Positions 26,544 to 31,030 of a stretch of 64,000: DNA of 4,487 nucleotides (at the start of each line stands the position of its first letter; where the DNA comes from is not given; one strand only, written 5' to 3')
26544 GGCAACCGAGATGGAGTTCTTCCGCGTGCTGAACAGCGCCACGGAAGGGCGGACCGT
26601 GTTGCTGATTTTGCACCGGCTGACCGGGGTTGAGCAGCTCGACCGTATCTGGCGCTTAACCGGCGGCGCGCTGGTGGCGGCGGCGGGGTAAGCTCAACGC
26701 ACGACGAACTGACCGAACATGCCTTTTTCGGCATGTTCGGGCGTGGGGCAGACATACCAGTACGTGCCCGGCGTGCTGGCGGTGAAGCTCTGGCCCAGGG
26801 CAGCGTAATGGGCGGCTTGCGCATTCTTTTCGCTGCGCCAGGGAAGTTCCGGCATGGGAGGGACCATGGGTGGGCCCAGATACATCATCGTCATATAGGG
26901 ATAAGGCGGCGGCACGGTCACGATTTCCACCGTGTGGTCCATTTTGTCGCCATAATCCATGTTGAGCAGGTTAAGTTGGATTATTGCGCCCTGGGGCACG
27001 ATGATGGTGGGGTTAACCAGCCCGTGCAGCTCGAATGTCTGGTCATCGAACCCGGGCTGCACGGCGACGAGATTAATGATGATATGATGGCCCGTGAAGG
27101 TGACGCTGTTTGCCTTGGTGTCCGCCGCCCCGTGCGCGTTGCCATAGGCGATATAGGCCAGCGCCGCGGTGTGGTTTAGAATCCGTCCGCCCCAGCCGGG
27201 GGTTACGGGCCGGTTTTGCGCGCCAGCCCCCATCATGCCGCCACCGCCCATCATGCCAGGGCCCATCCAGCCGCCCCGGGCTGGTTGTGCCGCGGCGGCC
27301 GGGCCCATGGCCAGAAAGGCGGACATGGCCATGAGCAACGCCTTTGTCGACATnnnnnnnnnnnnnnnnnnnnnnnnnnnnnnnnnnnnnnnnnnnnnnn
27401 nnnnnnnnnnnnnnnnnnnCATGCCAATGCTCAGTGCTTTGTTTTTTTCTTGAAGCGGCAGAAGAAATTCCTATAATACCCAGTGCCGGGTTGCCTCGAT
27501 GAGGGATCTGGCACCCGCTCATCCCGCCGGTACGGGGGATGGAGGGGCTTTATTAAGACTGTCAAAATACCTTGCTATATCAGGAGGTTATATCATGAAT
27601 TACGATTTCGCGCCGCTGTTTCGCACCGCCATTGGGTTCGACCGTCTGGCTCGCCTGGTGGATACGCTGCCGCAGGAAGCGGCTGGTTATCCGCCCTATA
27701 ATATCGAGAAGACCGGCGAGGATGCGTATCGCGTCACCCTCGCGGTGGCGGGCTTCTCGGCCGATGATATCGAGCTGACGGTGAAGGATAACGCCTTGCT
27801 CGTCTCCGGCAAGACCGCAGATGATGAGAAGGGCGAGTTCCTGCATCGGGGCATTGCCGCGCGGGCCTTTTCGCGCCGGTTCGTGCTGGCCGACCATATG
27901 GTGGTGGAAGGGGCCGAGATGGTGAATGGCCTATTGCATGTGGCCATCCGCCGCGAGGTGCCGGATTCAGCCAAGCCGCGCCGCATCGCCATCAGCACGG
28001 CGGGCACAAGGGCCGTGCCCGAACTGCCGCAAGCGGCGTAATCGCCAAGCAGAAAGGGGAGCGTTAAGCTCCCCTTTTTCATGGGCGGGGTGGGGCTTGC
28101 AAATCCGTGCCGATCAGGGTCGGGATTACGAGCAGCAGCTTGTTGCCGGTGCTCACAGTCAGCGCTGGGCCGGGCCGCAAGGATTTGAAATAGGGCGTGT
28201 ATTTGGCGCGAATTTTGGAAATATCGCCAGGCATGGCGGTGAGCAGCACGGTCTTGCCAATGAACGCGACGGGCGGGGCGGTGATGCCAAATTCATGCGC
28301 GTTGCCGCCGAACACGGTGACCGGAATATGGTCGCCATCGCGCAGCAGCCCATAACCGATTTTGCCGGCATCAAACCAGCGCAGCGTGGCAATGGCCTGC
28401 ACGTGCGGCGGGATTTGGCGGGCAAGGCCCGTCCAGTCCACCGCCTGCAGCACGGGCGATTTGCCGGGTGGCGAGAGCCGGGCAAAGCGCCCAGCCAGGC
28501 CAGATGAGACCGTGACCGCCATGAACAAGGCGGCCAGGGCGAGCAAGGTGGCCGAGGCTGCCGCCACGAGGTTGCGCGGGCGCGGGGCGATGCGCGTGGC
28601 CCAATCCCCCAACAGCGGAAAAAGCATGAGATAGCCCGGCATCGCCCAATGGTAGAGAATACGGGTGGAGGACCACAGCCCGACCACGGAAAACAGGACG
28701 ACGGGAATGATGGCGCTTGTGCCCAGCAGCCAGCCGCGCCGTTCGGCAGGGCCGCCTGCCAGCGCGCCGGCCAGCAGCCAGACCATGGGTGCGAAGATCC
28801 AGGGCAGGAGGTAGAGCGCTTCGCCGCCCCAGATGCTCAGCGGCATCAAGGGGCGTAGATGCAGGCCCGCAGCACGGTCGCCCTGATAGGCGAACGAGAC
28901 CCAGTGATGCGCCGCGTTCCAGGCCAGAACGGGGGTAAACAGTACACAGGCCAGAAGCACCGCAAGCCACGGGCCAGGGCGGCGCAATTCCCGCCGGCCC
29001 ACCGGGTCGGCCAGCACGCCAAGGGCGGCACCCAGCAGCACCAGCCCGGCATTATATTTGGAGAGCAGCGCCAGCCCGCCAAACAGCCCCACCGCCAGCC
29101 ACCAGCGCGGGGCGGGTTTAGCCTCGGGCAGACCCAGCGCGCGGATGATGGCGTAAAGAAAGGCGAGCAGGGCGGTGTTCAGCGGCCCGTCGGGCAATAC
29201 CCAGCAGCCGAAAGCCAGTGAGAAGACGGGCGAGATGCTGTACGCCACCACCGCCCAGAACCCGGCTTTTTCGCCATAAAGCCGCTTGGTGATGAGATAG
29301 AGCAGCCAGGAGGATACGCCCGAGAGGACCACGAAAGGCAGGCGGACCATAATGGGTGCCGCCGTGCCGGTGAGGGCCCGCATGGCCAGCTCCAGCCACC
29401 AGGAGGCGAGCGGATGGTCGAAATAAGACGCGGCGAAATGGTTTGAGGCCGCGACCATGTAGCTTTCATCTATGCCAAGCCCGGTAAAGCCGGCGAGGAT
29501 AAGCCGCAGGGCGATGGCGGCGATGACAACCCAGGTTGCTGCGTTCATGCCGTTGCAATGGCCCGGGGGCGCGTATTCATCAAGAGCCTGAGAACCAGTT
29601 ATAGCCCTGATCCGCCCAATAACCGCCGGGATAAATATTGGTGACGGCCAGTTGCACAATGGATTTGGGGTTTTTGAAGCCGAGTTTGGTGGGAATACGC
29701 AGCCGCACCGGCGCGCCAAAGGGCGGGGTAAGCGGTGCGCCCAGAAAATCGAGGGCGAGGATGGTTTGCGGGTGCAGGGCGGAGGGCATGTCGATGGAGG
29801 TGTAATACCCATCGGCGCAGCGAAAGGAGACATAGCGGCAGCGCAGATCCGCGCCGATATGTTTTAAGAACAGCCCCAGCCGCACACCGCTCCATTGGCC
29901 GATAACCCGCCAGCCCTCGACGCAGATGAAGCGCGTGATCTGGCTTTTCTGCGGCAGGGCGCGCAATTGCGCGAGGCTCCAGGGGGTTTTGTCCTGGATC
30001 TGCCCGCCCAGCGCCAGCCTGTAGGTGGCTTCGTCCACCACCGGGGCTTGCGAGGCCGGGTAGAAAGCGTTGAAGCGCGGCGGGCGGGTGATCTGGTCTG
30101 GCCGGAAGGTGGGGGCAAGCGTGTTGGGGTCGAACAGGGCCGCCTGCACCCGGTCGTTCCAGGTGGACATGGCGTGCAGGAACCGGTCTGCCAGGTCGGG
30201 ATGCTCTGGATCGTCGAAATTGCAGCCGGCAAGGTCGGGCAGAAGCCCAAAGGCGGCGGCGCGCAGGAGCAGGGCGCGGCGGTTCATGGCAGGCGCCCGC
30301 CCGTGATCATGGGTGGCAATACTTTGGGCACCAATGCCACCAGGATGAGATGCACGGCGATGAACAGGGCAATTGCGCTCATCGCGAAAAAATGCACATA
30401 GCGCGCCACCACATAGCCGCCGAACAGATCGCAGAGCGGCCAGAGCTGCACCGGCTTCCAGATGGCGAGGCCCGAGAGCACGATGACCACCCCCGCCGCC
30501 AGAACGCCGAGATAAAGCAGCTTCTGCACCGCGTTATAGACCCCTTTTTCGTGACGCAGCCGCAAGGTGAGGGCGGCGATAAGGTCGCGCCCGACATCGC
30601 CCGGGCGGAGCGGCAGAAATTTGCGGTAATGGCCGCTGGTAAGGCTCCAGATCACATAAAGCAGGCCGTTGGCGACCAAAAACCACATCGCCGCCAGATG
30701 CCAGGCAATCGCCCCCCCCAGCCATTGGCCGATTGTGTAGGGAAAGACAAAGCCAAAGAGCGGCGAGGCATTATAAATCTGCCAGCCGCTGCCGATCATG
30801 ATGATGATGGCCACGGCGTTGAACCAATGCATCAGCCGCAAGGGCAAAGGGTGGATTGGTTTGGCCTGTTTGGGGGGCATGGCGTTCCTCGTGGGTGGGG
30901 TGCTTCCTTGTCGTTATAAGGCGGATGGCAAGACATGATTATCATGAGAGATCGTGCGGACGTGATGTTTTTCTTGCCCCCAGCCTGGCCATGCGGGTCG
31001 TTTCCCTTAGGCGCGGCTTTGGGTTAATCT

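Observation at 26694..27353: Rusticyanin-like blue copper protein with a Met/Gly-rich arm in a probable heterotrophic acidophile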

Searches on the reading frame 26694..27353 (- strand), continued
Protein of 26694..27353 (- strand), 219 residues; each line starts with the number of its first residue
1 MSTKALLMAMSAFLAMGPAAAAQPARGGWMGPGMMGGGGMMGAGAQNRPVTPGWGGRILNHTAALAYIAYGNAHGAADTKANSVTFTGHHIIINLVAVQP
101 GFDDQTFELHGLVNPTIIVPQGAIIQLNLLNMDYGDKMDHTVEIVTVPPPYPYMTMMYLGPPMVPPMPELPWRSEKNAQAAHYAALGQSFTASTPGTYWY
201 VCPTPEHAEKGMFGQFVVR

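Call 87: find_encoding_contigs(protein=P0100, flank=6000, max_places=3)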
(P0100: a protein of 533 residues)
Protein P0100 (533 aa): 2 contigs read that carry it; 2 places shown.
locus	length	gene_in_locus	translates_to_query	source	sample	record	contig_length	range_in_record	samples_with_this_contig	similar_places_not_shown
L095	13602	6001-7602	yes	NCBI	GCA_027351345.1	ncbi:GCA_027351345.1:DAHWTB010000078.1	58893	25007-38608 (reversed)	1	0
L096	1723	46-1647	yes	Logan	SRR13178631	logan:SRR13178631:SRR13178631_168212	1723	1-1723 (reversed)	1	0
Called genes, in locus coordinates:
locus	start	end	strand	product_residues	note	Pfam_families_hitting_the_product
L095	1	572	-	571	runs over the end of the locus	PF00072:Response_reg, PF00990:GGDEF, PF00563:EAL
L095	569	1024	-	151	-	PF00072:Response_reg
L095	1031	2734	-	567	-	PF08448:PAS_4 (weak), PF00989:PAS, PF08448:PAS_4, PF13188:PAS_8 (weak), PF13426:PAS_9, PF00512:HisKA, PF02518:HATPase_c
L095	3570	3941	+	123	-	-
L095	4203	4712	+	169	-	PF00127:Copper-bind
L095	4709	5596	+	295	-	-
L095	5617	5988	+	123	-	PF04234:CopC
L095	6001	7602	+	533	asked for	PF05425:CopD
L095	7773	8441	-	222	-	PF12796:Ank_2, PF13606:Ank_3 (faint), PF13857:Ank_5, PF00023:Ank (weak), PF13637:Ank_4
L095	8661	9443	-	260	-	PF00293:NUDIX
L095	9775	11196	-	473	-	PF00015:MCPsignal, PF13682:CZB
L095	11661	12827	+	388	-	PF15902:Sortilin-Vps10 (faint), PF02012:BNR (faint)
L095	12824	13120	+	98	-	-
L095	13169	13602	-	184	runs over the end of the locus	PF01292:Ni_hydr_CYTB, PF14358:DUF4405 (weak)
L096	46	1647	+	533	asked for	PF05425:CopD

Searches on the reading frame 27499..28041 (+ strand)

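Call 10: search_protein_families(library=pfam, proteins=[window:27499-28041:+], max_evalue=0.00001)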
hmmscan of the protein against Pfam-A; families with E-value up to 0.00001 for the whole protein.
window:27499-28041:+ (180 aa): 1 family
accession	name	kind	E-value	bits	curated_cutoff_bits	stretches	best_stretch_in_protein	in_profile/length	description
PF00011.27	HSP20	-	3.2e-19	69.3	20.8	1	71-166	3-102/102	Hsp20/alpha crystallin family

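Call 89: search_protein_families(library=ncbifam, proteins=[window:27595-28041:+], max_evalue=0.00001)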
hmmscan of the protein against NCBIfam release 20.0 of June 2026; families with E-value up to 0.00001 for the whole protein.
window:27595-28041:+ (148 aa): 2 families
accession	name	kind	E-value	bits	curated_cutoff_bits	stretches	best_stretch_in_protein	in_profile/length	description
NF008013.0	PRK10743.1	equivalog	1.2e-42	145.2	212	1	2-133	3-136/137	small heat shock chaperone IbpA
NF008618.0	PRK11597.1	equivalog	4.2e-40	136.9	207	1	2-135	3-136/142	small heat shock chaperone IbpB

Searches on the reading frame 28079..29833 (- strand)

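Call 10: search_protein_families(library=pfam, proteins=[window:28079-29833:-], max_evalue=0.00001)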
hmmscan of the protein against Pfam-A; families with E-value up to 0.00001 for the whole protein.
window:28079-29833:- (584 aa): 1 family
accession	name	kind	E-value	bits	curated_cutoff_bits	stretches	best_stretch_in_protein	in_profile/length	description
PF13231.12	PMT_2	-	7.5e-27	94.9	26.1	1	139-305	1-160/160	Dolichyl-phosphate-mannose-protein mannosyltransferase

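Call 89: search_protein_families(library=ncbifam, proteins=[window:28079-29548:-], max_evalue=0.00001)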
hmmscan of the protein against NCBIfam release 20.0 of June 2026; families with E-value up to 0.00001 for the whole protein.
window:28079-29548:- (489 aa): 0 families

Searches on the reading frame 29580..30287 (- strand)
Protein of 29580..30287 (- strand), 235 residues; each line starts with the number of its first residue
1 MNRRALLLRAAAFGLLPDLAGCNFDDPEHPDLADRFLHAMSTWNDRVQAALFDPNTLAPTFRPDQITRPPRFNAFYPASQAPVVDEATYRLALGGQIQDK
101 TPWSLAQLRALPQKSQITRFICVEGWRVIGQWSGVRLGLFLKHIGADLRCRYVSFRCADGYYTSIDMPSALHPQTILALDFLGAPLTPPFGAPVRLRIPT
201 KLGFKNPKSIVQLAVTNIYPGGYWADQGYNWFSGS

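Call 10: search_protein_families(library=pfam, proteins=[window:29580-30287:-], max_evalue=0.00001)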
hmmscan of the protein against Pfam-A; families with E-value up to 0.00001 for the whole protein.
window:29580-30287:- (235 aa): 1 family
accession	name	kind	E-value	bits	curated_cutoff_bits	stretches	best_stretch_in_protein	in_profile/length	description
PF00174.25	Oxidored_molyb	-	1.1e-25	90.6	24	1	80-224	3-169/169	Oxidoreductase molybdopterin binding domain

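Call 89: search_protein_families(library=ncbifam, proteins=[window:29580-30287:-], max_evalue=0.00001)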
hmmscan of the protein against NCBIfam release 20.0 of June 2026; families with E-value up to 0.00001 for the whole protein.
window:29580-30287:- (235 aa): 3 families
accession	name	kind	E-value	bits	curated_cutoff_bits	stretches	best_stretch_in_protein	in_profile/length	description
NF003767.0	PRK05363.1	equivalog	3.3e-21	75.9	207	1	77-227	89-257/320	protein-methionine-sulfoxide reductase catalytic subunit MsrP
TIGR04555.1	sulfite_DH_soxC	equivalog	1.5e-08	34.1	420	0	130-216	168-255/408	sulfite dehydrogenase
NF052245.1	SorA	equivalog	2.5e-07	29.8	600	0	130-230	152-260/396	SorA family sulfite dehydrogenase catalytic subunit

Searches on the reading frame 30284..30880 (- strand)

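Call 10: search_protein_families(library=pfam, proteins=[window:30284-30880:-], max_evalue=0.00001)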
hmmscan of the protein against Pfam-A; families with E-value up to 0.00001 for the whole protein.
window:30284-30880:- (198 aa): 1 family
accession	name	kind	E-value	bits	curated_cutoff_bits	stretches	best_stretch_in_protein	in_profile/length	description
PF01292.26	Ni_hydr_CYTB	-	8e-22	78.3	30.1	1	10-194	2-179/179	Prokaryotic cytochrome b561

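Call 89: search_protein_families(library=ncbifam, proteins=[window:30284-30880:-], max_evalue=0.00001)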
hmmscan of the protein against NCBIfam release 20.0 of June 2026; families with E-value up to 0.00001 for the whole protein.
window:30284-30880:- (198 aa): 1 family
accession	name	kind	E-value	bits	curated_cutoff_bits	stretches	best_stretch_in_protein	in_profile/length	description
TIGR02125.1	CytB-hydogenase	equivalog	1e-12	48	121.5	1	10-181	3-188/212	Ni/Fe-hydrogenase, b-type cytochrome subunit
